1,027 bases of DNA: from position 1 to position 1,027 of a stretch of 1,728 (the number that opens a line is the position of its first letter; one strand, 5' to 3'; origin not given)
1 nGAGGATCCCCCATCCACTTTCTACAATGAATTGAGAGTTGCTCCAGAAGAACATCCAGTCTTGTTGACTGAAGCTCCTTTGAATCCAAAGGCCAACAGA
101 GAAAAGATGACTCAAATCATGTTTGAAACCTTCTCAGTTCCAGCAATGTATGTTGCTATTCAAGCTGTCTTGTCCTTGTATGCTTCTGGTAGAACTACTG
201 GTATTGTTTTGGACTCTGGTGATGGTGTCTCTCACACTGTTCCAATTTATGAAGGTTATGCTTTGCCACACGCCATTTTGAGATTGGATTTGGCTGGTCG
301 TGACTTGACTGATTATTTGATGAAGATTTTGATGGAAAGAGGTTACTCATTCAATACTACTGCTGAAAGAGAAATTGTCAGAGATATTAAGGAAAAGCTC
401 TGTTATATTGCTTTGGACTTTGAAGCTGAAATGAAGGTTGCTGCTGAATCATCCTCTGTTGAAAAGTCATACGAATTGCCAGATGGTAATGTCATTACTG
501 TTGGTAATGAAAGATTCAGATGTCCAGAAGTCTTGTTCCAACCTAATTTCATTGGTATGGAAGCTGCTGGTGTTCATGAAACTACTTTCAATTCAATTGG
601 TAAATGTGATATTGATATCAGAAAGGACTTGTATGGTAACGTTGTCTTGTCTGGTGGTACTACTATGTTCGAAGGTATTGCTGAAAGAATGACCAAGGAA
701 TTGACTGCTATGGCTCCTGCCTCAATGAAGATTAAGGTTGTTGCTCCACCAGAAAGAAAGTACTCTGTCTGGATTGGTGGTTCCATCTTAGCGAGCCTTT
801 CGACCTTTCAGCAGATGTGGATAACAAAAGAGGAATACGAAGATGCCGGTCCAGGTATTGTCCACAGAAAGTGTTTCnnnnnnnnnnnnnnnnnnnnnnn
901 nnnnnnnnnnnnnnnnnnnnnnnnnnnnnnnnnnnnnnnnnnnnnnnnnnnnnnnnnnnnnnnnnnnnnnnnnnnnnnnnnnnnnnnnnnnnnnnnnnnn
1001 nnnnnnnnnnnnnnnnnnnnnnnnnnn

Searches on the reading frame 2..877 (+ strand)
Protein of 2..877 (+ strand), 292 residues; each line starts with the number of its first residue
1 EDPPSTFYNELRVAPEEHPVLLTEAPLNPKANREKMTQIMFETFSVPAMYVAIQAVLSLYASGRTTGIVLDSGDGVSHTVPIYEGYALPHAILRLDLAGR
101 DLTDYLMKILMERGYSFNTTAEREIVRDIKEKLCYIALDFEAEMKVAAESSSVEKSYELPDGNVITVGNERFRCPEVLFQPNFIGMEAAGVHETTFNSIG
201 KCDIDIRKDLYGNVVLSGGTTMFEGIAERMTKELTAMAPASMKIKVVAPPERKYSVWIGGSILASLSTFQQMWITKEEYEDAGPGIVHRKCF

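Call 5: search_solved_structures(query=window:2-877:+, show_alignments=2)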
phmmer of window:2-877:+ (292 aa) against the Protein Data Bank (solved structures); distinct sequences matched with E-value up to 0.001: 166 (the best 60 are shown).
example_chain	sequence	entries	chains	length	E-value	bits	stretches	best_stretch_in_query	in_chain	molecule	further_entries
1c0f_A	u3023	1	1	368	3.2e-174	581.2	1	6-292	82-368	ACTIN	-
3chw_A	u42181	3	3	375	3.3e-174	581.1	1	6-292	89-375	Major actin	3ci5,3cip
4efh_A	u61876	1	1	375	3.1e-173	577.9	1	6-292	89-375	Actin-1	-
1c0g_A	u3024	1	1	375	3.1e-173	577.9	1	6-292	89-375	PROTEIN (CHIMERIC ACTIN)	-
1dej_A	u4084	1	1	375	3.1e-173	577.9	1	6-292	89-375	CHIMERIC ACTIN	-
1nlv_A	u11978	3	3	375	3.1e-173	577.9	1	6-292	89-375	Actin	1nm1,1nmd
8oh4_A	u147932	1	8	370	1.1e-172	576.1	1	6-292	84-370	Actin-5C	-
7p1h_B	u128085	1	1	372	1.6e-172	575.6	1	6-292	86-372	Actin, cytoplasmic 1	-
6iug_A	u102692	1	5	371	1.6e-172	575.6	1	6-292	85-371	pollen F-actin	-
8rty_A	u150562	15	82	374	1.6e-172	575.6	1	6-292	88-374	Actin, cytoplasmic 1, N-terminally processed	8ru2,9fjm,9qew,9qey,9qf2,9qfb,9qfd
8rtt_A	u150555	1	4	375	1.6e-172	575.6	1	6-292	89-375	Actin, cytoplasmic 1, N-terminally processed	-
8trm_A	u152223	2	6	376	2.1e-172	575.2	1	6-292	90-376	Actin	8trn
7ju4_u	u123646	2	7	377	4e-172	574.3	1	6-292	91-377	Actin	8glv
5adx_H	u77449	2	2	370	5.5e-172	573.8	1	6-292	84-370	ACTIN, CYTOPLASMIC 1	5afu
5jlh_A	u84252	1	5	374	5.6e-172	573.8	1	6-292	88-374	Actin, cytoplasmic 2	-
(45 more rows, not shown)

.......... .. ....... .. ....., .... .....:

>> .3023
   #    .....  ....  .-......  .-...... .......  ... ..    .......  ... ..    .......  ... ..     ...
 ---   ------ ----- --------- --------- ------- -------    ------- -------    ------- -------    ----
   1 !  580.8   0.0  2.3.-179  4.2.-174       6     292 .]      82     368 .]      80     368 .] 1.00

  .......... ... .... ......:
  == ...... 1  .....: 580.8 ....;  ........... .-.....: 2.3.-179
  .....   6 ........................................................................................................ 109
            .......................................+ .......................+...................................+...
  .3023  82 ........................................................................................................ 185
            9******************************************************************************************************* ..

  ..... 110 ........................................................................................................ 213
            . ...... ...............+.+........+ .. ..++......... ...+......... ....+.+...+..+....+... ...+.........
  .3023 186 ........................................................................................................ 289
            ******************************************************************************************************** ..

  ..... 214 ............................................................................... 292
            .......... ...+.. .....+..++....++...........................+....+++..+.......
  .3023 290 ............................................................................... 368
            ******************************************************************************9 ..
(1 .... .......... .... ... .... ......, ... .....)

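Call 6: find_homologous_proteins(query=window:17-877:+)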
Query window:17-877:+ (287 aa): 8000 proteins with E <= 0.001 among 8000 candidates; the best 120 are listed.
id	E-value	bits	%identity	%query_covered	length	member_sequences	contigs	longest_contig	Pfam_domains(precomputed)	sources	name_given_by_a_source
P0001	2.8e-279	940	84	97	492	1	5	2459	PF00022.26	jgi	-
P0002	1.2e-239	810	-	-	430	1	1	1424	PF17898.7,PF00022.26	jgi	jgi:actin beta/gamma 1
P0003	9.5e-223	755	86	100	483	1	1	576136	PF00022.26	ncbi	ncbi:UNVERIFIED_CONTAM: hypothetical protein FKN15_054534 [Acipenser sinensis]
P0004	2.6e-220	747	86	95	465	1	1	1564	PF00022.26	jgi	jgi:actin-related protein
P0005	1.3e-218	741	86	100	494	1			PF00022.26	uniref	uniref:Uncharacterized protein n=2 Tax=Gasterosteus aculeatus aculeatus TaxID=481459 RepID=G3N517_GA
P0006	6.6e-216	733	87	100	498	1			PF00022.26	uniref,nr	uniref:Actin n=1 Tax=Timema shepardi TaxID=629360 RepID=A0A7R9G0X4_TIMSH|nr:unnamed protein product 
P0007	2.3e-214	727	-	-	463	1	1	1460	PF00022.26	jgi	jgi:actin beta/gamma 1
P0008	1.1e-213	725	85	100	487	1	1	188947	PF00022.26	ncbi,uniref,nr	ncbi:unnamed protein product [Angiostrongylus costaricensis]|uniref:Actin n=1 Tax=Angiostrongylus co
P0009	2.4e-213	724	85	100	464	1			PF00022.26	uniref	uniref:Actin n=4 Tax=Euarchontoglires TaxID=314146 RepID=A0A2K6PBL8_RHIRO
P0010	2.0e-212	721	-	-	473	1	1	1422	PF00022.26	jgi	-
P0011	1.7e-207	705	87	100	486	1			PF00022.26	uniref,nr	uniref:Actin n=1 Tax=Timema monikensis TaxID=170555 RepID=A0A7R9EB98_9NEOP|nr:unnamed protein produc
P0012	1.8e-205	698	87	100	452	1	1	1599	PF00022.26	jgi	jgi:actin-related protein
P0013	2.0e-202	688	87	94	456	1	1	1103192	PF00022.26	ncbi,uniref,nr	ncbi:Actin-2 [Toxocara canis]|uniref:Actin-2 n=1 Tax=Toxocara canis TaxID=6265 RepID=A0A0B2V358_TOXC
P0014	7.8e-200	680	82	100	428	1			PF00022.26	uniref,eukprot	uniref:Uncharacterized protein n=1 Tax=Branchiostoma floridae TaxID=7739 RepID=C3ZMR4_BRAFL|eukprot:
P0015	1.5e-199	679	86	97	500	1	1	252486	PF00022.26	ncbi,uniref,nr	ncbi:unnamed protein product [Adineta steineri]|uniref:Actin n=1 Tax=Adineta steineri TaxID=433720 R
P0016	2.1e-198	675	-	-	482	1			PF00022.26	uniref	uniref:Actin n=1 Tax=Ascaris lumbricoides TaxID=6252 RepID=A0A0M3IPA3_ASCLU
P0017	2.1e-198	675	87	100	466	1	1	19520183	PF00022.26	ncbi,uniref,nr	ncbi:Actin like [Actinidia chinensis var. chinensis]|uniref:Actin like n=1 Tax=Actinidia chinensis v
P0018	2.1e-197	672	80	100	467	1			PF00022.26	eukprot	eukprot:CAMPEP_0185596560 /NCGR_PEP_ID=MMETSP0434-20130131/80823_1 /TAXON_ID=626734 ORGANISM="Favell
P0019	4.3e-194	661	74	100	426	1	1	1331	PF00022.26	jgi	jgi:actin-related protein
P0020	1.6e-191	653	-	-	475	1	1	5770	PF00022.26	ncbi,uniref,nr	ncbi:unnamed protein product [Adineta steineri]|uniref:Actin n=2 Tax=Adineta steineri TaxID=433720 R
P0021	2.6e-190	649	73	100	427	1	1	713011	PF00022.26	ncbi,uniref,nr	ncbi:actin, clone 205 isoform X4 [Diachasma alloeum]|uniref:actin, clone 205 isoform X4 n=1 Tax=Diac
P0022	3.4e-189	645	-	-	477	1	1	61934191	PF00022.26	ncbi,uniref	ncbi:hypothetical protein RDI58_011353 [Solanum bulbocastanum]|uniref:Actin n=1 Tax=Solanum bulbocas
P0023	1.0e-188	643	75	100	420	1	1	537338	PF00022.26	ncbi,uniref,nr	ncbi:actin beta/gamma 1 [Clonorchis sinensis]|uniref:Actin beta/gamma 1 n=1 Tax=Clonorchis sinensis 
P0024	2.0e-188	642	-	-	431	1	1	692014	PF00022.26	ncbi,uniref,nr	ncbi:Actin-2 [Myotis brandtii]|uniref:Actin-2 n=1 Tax=Myotis brandtii TaxID=109478 RepID=S7MYN0_MYOB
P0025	6.8e-188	641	100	100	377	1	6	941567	PF00022.26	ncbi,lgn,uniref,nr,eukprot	ncbi:hypothetical protein NAEGRDRAFT_55094 [Naegleria gruberi]|uniref:Actin n=4 Tax=Naegleria gruber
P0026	2.4e-187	639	100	100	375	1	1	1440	PF00022.26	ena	-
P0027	3.4e-187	638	99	100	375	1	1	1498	PF00022.26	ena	-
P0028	2.3e-186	636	99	100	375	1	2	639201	PF00022.26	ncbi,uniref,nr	ncbi:hypothetical protein C9374_005710 [Naegleria lovaniensis]|uniref:Actin n=1 Tax=Naegleria lovani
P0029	3.2e-186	635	99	100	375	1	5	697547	PF00022.26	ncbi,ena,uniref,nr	ncbi:hypothetical protein FDP41_005607 [Naegleria fowleri]|uniref:Actin n=2 Tax=Naegleria fowleri Ta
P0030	8.3e-186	634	99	100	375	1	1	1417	PF00022.26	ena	-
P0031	2.4e-185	632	87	100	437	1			PF00022.26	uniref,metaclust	uniref:Actin n=1 Tax=Rhabditophanes sp. KR3021 TaxID=114890 RepID=A0AC35TTE4_9BILA|metaclust:status=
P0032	4.1e-185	632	77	100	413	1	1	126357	PF00022.26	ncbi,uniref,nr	ncbi:unnamed protein product [Cercopithifilaria johnstoni]|uniref:Actin n=4 Tax=Onchocercidae TaxID=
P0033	4.2e-185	632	98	100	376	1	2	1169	PF00022.26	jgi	jgi:actin-related protein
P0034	6.8e-185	631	99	100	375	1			PF00022.26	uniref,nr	uniref:Actin-1 n=1 Tax=Naegleria fowleri TaxID=5763 RepID=ACT1_NAEFO|nr:RecName: Full=Actin-1; AltNa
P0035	2.5e-184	629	98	100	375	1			PF00022.26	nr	nr:actin [Naegleria fowleri]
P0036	5.5e-184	628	98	100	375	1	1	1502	PF00022.26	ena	-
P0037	2.9e-183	626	98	100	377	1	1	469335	PF00022.26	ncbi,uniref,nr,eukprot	ncbi:hypothetical protein NAEGRDRAFT_56150 [Naegleria gruberi]|uniref:Actin n=1 Tax=Naegleria gruber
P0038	3.6e-183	625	87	100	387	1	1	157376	PF00022.26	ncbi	ncbi:UNVERIFIED_CONTAM: hypothetical protein FKN15_064631 [Acipenser sinensis]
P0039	9.6e-182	620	95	100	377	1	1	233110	PF00022.26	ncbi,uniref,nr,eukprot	ncbi:hypothetical protein NAEGRDRAFT_55489 [Naegleria gruberi]|uniref:Actin n=1 Tax=Naegleria gruber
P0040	1.3e-181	620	97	100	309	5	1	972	PF00022.26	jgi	jgi:actin-related protein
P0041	2.5e-181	619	97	100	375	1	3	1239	PF00022.26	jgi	jgi:actin-related protein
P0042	3.4e-181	619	96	100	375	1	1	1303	PF00022.26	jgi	jgi:actin-related protein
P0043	3.4e-181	619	96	100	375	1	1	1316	PF00022.26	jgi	jgi:actin-related protein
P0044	5.6e-181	618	94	100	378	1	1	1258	PF00022.26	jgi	-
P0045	6.5e-181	618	96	100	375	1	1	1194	PF00022.26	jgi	jgi:actin-related protein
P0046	9.0e-181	617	95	100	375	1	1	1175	PF00022.26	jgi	jgi:actin-related protein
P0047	9.0e-181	617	95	100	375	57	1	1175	PF00022.26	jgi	jgi:actin-related protein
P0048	1.2e-180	617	95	100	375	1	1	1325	PF00022.26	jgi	jgi:actin-related protein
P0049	1.7e-180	616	96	100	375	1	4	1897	PF00022.26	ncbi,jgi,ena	jgi:actin-related protein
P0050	2.3e-180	616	94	100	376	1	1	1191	PF00022.26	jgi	-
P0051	2.4e-180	616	95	100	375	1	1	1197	PF00022.26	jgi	jgi:actin-related protein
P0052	3.3e-180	615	94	100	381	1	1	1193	PF00022.26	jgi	-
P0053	4.6e-180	615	96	100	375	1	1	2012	PF00022.26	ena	-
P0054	5.9e-180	615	94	100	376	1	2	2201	PF00022.26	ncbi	-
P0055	1.2e-179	614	95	100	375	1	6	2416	PF00022.26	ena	-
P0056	1.4e-179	613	78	100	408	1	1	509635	PF00022.26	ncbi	ncbi:UNVERIFIED_CONTAM: hypothetical protein FKN15_038504, partial [Acipenser sinensis]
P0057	2.3e-179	613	95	100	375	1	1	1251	PF00022.26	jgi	-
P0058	5.9e-179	611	94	100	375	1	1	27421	PF00022.26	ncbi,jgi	jgi:actin-related protein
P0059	8.2e-179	611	94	100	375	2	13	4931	PF00022.26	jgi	jgi:actin-related protein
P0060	1.1e-178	610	93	100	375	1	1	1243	PF00022.26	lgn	-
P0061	1.5e-178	610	93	100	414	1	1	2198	PF00022.26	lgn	-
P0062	2.8e-178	609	77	100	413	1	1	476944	PF00022.26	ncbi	ncbi:UNVERIFIED_CONTAM: hypothetical protein FKN15_030743 [Acipenser sinensis]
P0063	5.3e-178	608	93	100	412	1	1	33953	PF00022.26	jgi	jgi:actin-related protein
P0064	5.3e-178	608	93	100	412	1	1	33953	PF00022.26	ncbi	-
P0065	7.5e-178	608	84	100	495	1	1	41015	PF00022.26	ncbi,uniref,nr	ncbi:Actin [Opisthorchis viverrini]|uniref:Actin n=4 Tax=Opisthorchiidae TaxID=6196 RepID=A0A1S8WVI8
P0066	1.1e-177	607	79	100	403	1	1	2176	PF00022.26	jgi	-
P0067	2.0e-177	606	93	100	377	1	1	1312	PF00022.26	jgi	jgi:actin-related protein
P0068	2.3e-177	606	93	100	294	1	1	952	PF00022.26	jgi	jgi:actin-related protein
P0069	3.0e-177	606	93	100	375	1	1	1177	PF00022.26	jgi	jgi:actin-related protein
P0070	3.5e-177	606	94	100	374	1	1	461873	PF00022.26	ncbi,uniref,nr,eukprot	ncbi:hypothetical protein NAEGRDRAFT_49788 [Naegleria gruberi]|uniref:Actin n=1 Tax=Naegleria gruber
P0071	3.8e-177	605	92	100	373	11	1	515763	PF00022.26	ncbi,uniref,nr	ncbi:hypothetical protein FDP41_007473 [Naegleria fowleri]|uniref:Actin n=1 Tax=Naegleria fowleri Ta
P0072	5.3e-177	605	92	100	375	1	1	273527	PF00022.26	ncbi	ncbi:hypothetical protein ABK040_008123 [Willaertia magna]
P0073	1.9e-176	603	77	100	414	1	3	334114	PF00022.26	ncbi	ncbi:ACT7 [Linum perenne]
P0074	8.0e-176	601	94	98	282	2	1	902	PF00022.26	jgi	jgi:actin-related protein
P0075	9.7e-176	601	92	100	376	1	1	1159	PF00022.26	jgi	-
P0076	1.3e-175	600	92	100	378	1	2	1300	PF00022.26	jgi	-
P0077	1.3e-175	600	91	100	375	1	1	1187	PF00022.26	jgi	jgi:actin-related protein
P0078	1.4e-175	600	90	100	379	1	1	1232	PF00022.26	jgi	jgi:actin-related protein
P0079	1.6e-175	600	92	100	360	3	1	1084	PF00022.26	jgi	-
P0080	1.8e-175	600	92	100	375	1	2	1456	PF00022.26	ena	-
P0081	4.8e-175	599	90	100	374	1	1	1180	PF00022.26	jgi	jgi:actin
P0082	6.6e-175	598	91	100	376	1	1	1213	PF00022.26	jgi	-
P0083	1.3e-174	597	92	100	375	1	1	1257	PF00022.26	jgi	jgi:actin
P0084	1.3e-174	597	92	100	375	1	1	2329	PF00022.26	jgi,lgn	jgi:actin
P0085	1.6e-174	597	92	100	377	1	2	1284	PF00022.26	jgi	-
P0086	1.8e-174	597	92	100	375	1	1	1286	PF00022.26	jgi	jgi:actin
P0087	2.2e-174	596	92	100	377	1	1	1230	PF00022.26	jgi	-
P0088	3.2e-174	596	93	100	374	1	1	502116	PF00022.26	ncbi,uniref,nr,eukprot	ncbi:hypothetical protein NAEGRDRAFT_48298 [Naegleria gruberi]|uniref:Actin n=1 Tax=Naegleria gruber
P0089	4.3e-174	595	92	100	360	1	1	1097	PF00022.26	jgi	jgi:actin-related protein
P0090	4.7e-174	595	91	100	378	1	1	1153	PF00022.26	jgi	-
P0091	5.8e-174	595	92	100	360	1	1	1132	PF00022.26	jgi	jgi:actin-related protein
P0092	6.4e-174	595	79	100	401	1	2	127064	PF00022.26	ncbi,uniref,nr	ncbi:unnamed protein product [Rotaria socialis]|uniref:Actin n=15 Tax=Bdelloidea TaxID=44578 RepID=A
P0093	7.3e-174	595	90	100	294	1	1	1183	PF00022.26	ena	-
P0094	8.8e-174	594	92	100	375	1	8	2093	PF00022.26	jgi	jgi:actin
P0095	8.9e-174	594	92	100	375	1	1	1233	PF00022.26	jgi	jgi:actin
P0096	9.1e-174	594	92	100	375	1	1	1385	PF00022.26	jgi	-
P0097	1.2e-173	594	91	100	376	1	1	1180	PF00022.26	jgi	-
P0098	1.2e-173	594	91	100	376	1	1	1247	PF00022.26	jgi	-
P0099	1.2e-173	594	90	100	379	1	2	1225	PF00022.26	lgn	-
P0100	1.5e-173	594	80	100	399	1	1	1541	PF00022.26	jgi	-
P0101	1.7e-173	593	91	100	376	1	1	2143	PF00022.26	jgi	-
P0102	1.7e-173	593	90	100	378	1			PF00022.26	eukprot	eukprot:NODE_1304_length_1197_cov_112.809233_g1032_i1.p1 GENE.NODE_1304_length_1197_cov_112.809233_g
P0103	3.2e-173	593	91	100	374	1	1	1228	PF00022.26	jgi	-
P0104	3.2e-173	593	91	100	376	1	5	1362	PF00022.26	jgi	-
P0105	3.2e-173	593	91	100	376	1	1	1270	PF00022.26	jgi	-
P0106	3.3e-173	592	91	100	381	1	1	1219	PF00022.26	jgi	-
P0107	4.0e-173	592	91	100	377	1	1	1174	PF00022.26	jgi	jgi:actin-related protein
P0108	6.1e-173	592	91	100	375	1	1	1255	PF00022.26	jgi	jgi:actin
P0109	8.7e-173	591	91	100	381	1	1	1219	PF00022.26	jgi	-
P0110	1.1e-172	591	91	100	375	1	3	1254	PF00022.26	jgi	jgi:actin, other eukaryote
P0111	1.1e-172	591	90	100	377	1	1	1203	PF00022.26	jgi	jgi:actin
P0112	1.1e-172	591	91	100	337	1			PF00022.26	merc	-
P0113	1.2e-172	591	90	100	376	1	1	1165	PF00022.26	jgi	jgi:actin-related protein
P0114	2.3e-172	590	90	100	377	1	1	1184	PF00022.26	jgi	jgi:actin-related protein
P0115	4.3e-172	589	89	100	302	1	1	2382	PF00022.26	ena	-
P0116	1.3e-171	587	88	100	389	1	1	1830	PF00022.26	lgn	-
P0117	1.7e-171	587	-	-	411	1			PF00022.26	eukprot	eukprot:CAMPEP_0201252784 /NCGR_PEP_ID=MMETSP0852-20130820/67088_1 /ASSEMBLY_ACC=CAM_ASM_000632 /TAX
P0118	2.7e-171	586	89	100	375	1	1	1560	PF00022.26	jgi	jgi:actin, other eukaryote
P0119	2.7e-171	586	89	100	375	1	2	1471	PF00022.26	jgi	jgi:actin, other eukaryote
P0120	2.9e-171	586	89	100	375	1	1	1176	PF00022.26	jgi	-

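Call 7: search_protein_families(library=pfam, proteins=[window:17-877:+], max_evalue=0.1)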
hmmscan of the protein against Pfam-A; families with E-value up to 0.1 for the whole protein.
window:17-877:+ (287 aa): 1 family
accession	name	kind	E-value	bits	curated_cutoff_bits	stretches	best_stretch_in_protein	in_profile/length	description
PF00022.25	Actin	-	7.8e-112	374.3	27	1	1-287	83-410/410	Actin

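Call 8: find_encoding_contigs(protein=P0025, flank=4000, max_places=8)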
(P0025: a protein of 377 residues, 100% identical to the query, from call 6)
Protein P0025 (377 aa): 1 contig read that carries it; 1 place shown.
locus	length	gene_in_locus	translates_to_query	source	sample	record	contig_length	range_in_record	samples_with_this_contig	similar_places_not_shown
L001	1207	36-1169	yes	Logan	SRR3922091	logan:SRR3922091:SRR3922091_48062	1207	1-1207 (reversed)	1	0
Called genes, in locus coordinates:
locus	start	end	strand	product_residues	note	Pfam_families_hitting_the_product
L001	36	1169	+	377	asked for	PF00022:Actin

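Call 15: find_encoding_contigs(protein=P0037, flank=3000, max_places=4)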
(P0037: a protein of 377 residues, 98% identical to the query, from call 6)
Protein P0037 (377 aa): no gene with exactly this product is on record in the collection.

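Call 16: find_encoding_contigs(protein=P0039, flank=3000, max_places=4)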
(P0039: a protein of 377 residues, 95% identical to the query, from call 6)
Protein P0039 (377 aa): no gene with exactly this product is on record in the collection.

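Call 17: find_encoding_contigs(protein=P0029, flank=2500, max_places=6)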
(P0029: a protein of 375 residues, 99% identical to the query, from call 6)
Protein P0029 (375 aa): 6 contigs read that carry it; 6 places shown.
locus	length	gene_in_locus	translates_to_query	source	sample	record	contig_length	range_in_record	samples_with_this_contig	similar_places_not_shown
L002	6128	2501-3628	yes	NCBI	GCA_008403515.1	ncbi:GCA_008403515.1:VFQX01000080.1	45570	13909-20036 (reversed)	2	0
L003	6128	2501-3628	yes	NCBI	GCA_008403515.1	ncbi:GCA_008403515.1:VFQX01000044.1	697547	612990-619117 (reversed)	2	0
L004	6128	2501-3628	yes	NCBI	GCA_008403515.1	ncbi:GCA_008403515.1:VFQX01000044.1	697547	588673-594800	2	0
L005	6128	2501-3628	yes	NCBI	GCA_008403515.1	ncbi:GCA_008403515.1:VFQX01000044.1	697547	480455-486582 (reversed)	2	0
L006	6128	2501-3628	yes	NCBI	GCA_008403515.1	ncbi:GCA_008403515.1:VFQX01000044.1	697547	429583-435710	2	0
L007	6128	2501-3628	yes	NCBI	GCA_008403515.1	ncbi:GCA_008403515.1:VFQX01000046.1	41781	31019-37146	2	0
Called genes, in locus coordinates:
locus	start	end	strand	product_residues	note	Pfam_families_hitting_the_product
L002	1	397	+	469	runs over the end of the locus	-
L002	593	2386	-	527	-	PF00012:HSP70, PF06723:MreB_Mbl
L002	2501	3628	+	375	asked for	PF00022:Actin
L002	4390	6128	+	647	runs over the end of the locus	PF00668:Condensation (faint), PF00501:AMP-binding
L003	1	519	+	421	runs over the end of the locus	PF00515:TPR_1 (faint), PF07719:TPR_2 (faint)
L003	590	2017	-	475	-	PF00012:HSP70, PF06723:MreB_Mbl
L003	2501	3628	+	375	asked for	PF00022:Actin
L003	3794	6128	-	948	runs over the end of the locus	-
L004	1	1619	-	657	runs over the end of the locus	PF17900:Peptidase_M1_N, PF01433:Peptidase_M1, PF09127:Leuk-A4-hydro_C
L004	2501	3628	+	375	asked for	PF00022:Actin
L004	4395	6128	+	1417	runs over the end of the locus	PF00668:Condensation (faint), PF00501:AMP-binding, PF13193:AMP-binding_C (faint), PF00550:PP-binding, PF07993:NAD_binding_4, PF01073:3Beta_HSD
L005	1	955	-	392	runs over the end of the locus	PF00561:Abhydrolase_1, PF12146:Hydrolase_4 (faint), PF12697:Abhydrolase_6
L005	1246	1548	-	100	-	-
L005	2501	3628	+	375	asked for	PF00022:Actin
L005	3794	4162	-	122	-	-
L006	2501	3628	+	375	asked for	PF00022:Actin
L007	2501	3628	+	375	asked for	PF00022:Actin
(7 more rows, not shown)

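Call 18: find_encoding_contigs(protein=P0028, flank=2500, max_places=4)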
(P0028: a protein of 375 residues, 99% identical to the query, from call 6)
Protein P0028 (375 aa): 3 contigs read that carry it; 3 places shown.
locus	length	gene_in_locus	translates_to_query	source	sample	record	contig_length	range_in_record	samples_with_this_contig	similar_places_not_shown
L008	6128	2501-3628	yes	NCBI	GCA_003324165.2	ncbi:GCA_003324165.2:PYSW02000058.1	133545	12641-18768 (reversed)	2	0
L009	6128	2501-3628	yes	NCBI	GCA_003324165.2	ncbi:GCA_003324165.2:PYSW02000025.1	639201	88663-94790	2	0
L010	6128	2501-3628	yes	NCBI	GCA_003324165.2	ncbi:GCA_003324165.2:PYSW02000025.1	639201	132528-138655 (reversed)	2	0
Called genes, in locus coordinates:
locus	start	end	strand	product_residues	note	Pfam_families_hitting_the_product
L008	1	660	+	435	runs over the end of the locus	PF03372:Exo_endo_phos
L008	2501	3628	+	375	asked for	PF00022:Actin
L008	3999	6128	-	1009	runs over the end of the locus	-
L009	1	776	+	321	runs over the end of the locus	-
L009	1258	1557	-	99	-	-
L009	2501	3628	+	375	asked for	PF00022:Actin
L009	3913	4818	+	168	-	PF05856:ARPC4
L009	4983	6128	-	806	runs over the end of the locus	-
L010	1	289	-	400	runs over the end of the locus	PF00561:Abhydrolase_1, PF12146:Hydrolase_4 (weak), PF12697:Abhydrolase_6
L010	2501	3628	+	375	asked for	PF00022:Actin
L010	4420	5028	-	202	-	-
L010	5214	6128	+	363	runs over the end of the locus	-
